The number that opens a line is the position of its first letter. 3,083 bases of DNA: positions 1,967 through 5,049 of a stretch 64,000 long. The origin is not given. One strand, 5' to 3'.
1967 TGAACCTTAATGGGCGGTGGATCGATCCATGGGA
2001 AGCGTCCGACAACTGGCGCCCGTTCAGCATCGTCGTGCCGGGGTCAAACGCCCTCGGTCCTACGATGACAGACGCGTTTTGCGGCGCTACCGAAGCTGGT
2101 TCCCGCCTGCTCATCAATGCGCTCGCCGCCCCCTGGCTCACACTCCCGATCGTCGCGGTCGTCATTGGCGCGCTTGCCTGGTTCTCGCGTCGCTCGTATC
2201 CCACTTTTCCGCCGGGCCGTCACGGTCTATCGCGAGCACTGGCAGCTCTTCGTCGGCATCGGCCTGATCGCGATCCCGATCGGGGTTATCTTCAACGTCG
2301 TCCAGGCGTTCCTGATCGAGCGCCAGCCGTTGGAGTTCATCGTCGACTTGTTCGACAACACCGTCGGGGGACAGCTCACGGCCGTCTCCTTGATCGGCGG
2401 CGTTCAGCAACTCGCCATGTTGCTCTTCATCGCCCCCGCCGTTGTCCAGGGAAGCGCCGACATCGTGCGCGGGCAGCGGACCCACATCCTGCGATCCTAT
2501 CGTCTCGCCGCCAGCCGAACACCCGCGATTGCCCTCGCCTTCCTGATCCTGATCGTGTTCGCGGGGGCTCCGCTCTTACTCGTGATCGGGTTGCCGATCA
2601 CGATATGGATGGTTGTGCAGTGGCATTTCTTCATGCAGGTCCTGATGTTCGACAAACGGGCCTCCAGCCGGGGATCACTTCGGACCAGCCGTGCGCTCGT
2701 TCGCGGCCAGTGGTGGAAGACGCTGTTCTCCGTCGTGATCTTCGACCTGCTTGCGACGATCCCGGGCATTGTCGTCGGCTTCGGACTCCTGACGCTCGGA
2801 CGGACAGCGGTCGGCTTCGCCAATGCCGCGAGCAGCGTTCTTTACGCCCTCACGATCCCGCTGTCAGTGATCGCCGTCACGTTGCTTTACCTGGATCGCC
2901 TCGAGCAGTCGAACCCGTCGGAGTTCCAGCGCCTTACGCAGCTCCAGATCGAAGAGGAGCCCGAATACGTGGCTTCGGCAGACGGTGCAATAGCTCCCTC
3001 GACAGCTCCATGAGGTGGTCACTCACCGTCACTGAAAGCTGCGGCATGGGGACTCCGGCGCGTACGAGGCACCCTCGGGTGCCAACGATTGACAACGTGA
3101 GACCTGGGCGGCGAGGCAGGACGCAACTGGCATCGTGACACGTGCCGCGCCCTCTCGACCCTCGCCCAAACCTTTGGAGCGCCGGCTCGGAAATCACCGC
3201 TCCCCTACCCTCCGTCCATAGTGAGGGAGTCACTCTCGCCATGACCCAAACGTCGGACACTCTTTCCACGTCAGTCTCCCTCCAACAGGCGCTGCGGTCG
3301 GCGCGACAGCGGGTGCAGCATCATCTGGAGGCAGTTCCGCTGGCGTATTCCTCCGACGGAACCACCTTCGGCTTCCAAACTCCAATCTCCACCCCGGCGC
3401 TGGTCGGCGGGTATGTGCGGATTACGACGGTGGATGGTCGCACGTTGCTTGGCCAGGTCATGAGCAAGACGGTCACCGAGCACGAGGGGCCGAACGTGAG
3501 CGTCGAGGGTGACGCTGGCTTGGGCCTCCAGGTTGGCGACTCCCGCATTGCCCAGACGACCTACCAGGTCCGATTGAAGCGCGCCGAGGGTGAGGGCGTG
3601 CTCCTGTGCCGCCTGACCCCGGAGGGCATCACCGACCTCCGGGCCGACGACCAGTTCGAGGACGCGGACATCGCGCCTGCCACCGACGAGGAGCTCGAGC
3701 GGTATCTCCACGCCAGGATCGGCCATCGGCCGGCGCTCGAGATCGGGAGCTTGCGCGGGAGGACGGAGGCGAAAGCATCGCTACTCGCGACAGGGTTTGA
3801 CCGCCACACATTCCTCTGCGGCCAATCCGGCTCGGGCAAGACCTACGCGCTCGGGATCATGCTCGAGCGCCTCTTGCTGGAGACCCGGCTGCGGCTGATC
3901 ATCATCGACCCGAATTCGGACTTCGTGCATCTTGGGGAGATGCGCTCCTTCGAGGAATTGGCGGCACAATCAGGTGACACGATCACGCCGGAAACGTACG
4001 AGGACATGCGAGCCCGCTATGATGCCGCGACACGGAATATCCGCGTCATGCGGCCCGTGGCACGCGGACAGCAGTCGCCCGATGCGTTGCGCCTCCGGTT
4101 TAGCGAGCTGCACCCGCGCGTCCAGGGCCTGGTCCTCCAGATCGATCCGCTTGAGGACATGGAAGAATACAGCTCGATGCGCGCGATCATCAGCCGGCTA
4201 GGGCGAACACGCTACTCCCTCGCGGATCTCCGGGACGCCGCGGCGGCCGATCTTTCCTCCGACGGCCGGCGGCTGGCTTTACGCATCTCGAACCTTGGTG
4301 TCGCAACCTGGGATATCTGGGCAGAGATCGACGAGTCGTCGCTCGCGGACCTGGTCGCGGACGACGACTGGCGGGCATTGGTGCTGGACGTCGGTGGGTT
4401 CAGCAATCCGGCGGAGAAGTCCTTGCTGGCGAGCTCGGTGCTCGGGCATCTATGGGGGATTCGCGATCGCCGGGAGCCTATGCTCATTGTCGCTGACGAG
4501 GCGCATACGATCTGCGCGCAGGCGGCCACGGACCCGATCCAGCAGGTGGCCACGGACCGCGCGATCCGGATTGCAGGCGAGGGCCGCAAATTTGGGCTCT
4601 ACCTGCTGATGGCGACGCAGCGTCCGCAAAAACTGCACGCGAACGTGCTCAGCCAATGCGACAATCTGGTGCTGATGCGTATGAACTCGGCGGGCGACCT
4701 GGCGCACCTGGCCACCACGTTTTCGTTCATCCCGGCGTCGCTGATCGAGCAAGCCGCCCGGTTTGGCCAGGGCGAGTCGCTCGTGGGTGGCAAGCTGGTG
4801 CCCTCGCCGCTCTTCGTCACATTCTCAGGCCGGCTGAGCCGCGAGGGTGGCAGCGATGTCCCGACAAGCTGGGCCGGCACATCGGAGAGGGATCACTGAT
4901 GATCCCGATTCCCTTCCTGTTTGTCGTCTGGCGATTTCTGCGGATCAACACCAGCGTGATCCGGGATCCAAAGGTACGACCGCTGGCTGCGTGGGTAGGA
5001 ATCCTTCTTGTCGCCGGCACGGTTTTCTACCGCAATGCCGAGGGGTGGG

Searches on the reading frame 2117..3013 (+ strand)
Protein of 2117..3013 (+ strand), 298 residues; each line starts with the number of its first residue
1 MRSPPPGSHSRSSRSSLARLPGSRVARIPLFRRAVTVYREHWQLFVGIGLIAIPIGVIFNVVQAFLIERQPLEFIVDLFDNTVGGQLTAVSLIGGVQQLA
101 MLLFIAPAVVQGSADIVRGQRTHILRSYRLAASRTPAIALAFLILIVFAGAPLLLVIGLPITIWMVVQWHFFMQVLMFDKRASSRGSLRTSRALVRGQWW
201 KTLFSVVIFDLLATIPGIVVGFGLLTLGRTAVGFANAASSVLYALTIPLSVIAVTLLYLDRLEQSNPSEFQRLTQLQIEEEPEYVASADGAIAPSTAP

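Call 37: search_protein_families(library=pfam, proteins=[window:2117-3013:+], max_evalue=0.01)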
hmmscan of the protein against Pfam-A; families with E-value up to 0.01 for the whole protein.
window:2117-3013:+ (298 aa): 1 family
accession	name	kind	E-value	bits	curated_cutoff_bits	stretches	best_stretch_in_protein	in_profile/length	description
PF10110.14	GPDPase_memb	-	4e-05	23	29.6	1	153-255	166-266/321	Membrane domain of glycerophosphoryl diester phosphodiesterase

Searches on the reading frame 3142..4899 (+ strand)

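Call 37: search_protein_families(library=pfam, proteins=[window:3142-4899:+], max_evalue=0.01)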
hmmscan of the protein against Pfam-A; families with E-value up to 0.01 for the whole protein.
window:3142-4899:+ (585 aa): 7 families
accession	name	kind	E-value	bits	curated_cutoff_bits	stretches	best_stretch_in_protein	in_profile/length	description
PF01935.23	DUF87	-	3.3e-12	47.4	23.2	1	199-354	1-120/220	Helicase HerA, central domain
PF01580.24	FtsK_SpoIIIE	-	5.4e-06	26.5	24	0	221-259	40-81/221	FtsK/SpoIIIE family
PF13401.12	AAA_22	-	0.00095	19.9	27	0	221-290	6-72/130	AAA domain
PF13191.12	AAA_16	-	0.002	19.1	32.6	1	219-344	23-148/167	AAA ATPase domain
PF10412.15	TrwB_AAD_bind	-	0.0041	16.5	20.5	0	220-262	15-56/387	Type IV secretion-system coupling protein DNA-binding domain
PF00270.35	DEAD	-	0.0068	16.6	26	0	220-259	14-55/167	DEAD/DEAH box helicase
PF05872.18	HerA_C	-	0.0073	15.4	22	0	441-511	252-318/502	Helicase HerA-like C-terminal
